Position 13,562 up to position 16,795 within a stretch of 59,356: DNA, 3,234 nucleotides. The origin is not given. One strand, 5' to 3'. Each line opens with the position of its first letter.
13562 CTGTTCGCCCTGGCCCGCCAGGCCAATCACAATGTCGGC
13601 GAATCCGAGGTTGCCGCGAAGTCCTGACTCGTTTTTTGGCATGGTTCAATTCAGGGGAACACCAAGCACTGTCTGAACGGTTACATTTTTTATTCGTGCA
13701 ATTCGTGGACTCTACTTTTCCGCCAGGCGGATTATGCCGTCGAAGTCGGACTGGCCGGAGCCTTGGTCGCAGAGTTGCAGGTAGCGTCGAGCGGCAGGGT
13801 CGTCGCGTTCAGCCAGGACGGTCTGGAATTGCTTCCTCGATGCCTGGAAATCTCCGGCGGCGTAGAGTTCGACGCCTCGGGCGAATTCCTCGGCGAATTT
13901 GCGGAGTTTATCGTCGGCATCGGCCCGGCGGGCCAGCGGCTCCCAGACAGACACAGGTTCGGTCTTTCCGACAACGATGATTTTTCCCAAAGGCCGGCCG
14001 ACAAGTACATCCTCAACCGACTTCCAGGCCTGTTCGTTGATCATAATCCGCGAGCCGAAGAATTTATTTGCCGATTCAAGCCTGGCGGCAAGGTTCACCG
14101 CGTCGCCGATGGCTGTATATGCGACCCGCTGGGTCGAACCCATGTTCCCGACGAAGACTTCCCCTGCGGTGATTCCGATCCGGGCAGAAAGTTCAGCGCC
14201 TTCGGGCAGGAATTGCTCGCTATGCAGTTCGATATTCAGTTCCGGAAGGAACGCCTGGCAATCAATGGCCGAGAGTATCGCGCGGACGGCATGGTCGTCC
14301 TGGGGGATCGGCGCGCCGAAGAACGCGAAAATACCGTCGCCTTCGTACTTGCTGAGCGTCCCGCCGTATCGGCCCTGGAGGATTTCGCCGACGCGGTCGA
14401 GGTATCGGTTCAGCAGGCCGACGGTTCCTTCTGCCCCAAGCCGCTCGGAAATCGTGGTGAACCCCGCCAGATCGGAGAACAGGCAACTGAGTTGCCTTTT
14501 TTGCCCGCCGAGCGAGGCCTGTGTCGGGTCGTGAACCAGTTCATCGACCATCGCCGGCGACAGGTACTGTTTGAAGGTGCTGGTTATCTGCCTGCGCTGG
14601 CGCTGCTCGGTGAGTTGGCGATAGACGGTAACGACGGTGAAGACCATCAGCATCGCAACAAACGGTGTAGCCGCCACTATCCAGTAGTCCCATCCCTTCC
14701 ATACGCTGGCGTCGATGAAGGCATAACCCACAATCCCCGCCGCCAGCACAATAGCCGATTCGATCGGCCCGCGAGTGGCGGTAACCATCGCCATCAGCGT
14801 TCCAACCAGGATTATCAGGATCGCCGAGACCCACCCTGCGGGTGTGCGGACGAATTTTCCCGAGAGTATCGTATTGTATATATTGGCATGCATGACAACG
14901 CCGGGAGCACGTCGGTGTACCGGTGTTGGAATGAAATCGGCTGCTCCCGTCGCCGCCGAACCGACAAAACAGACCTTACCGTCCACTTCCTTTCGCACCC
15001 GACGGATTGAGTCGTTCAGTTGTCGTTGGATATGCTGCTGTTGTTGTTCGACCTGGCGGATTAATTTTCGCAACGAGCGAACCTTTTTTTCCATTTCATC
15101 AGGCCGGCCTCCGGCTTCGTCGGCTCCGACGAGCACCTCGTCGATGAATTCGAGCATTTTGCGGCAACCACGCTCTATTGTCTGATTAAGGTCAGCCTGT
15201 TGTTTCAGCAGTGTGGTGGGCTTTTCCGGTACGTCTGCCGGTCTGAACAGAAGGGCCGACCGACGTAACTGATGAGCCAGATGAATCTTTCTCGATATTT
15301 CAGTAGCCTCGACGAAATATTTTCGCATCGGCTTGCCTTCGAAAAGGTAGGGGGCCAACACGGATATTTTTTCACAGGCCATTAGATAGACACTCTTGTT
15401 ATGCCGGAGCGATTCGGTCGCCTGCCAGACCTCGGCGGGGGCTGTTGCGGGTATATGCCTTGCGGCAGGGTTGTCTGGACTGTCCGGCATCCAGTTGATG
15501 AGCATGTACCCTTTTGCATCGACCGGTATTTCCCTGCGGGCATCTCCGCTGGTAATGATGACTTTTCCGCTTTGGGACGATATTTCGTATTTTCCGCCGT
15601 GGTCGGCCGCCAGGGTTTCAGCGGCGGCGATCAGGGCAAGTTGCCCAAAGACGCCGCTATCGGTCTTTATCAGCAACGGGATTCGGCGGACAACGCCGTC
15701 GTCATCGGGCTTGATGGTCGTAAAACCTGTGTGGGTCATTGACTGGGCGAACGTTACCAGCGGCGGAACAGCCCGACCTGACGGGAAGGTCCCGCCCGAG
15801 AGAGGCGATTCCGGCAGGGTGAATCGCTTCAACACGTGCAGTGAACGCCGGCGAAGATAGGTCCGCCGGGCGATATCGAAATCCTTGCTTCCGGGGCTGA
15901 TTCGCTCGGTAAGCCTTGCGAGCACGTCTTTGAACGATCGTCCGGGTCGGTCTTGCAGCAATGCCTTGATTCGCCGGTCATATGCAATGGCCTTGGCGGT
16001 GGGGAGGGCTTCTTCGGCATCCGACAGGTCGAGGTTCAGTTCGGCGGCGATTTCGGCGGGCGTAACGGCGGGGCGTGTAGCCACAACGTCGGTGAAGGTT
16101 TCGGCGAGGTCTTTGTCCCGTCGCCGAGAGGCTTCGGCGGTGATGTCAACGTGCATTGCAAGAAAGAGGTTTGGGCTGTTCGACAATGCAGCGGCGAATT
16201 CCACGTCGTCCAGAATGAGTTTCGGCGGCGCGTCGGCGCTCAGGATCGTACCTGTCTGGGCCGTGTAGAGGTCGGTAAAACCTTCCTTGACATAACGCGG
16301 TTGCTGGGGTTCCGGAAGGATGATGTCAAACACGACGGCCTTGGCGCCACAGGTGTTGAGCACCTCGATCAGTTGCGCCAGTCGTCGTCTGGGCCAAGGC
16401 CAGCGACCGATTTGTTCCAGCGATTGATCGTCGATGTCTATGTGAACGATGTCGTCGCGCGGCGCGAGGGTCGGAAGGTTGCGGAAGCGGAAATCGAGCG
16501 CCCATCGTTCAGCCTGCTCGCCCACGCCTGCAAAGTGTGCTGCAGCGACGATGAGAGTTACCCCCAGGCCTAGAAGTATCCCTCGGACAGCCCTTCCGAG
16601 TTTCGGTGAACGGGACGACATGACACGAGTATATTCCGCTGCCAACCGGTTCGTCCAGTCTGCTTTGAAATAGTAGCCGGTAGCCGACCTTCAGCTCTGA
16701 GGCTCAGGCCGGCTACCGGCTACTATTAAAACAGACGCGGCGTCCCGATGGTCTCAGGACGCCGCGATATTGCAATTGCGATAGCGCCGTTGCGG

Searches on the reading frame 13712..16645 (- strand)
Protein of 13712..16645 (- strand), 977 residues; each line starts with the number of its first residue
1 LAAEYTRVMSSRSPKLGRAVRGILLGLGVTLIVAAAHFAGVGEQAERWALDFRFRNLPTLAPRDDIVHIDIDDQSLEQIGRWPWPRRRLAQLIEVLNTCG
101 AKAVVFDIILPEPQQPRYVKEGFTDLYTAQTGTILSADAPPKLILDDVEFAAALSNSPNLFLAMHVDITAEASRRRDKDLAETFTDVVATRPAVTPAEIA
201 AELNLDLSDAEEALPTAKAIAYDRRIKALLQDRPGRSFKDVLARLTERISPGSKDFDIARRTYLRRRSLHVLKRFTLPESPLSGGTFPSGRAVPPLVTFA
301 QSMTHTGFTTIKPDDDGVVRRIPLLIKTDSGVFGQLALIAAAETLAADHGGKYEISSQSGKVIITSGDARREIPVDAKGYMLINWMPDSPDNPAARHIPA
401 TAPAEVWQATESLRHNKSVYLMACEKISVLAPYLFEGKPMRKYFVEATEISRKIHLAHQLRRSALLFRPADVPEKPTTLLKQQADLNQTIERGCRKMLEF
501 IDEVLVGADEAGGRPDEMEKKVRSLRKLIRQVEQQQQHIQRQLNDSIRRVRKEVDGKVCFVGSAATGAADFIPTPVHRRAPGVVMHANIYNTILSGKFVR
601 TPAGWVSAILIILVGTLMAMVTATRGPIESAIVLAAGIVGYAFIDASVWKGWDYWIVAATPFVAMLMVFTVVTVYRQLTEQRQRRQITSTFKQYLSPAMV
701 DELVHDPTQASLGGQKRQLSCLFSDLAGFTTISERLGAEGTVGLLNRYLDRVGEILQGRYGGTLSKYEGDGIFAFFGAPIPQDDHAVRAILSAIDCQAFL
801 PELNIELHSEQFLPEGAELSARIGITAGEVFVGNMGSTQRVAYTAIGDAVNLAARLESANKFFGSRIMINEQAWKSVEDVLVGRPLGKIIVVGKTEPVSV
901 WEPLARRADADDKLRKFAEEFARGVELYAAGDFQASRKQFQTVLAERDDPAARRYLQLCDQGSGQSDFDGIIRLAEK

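Call 82: search_protein_families(library=pfam, proteins=[window:13712-16645:-], max_evalue=0.00001)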
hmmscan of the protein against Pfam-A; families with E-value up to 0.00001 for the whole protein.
window:13712-16645:- (977 aa): 2 families
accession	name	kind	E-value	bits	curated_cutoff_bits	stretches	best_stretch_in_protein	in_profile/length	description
PF05226.16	CHASE2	-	4.5e-50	171.1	26.3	2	30-400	2-175/257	CHASE2 domain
PF00211.25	Guanylate_cyc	-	3.4e-14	53.3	21.9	1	717-894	7-173/183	Adenylate and Guanylate cyclase catalytic domain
